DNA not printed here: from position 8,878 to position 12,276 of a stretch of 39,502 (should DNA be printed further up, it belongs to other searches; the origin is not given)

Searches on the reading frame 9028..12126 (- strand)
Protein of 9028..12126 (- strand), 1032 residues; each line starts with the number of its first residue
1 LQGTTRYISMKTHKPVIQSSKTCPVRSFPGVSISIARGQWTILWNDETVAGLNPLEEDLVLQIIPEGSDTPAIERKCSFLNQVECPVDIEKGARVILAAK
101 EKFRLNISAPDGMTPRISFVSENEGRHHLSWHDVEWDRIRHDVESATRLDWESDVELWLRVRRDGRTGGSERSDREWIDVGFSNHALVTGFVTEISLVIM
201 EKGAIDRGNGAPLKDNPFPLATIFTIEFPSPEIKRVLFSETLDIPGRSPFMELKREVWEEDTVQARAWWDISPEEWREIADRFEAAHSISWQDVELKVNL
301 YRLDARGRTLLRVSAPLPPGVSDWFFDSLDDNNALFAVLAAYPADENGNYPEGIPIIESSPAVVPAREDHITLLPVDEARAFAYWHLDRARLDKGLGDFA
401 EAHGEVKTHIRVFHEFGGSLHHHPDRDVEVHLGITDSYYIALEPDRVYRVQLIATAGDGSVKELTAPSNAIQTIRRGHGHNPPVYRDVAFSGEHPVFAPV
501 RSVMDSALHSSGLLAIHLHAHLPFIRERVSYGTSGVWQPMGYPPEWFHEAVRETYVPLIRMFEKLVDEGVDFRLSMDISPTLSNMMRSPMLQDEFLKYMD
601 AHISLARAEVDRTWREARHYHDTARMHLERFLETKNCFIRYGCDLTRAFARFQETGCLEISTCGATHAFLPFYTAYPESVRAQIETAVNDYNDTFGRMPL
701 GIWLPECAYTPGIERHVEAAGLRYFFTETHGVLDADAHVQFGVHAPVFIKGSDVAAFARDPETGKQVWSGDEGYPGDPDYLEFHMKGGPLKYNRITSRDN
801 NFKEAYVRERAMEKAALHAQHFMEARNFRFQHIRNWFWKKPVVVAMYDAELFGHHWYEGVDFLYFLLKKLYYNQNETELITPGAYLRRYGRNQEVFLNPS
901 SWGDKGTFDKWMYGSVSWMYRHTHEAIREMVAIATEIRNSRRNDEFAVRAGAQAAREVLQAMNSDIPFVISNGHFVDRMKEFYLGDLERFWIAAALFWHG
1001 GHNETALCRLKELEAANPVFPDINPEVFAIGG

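Call 66: search_protein_families(library=pfam, proteins=[window:9028-12126:-], max_evalue=0.00001)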
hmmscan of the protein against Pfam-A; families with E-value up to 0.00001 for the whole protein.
window:9028-12126:- (1032 aa): 3 families
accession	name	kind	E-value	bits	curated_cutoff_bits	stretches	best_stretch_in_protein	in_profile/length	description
PF03065.20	Glyco_hydro_57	-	1.3e-27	97.3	21.2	1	516-892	2-285/291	Glycosyl hydrolase family 57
PF09210.16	BE_C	-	1.1e-14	55.1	25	1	922-1028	1-101/101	1,4-alpha-glucan branching enzyme, C-terminal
PF16258.11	DUF4912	-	5.3e-12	46.5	29.4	1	368-476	3-110/118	Domain of unknown function (DUF4912)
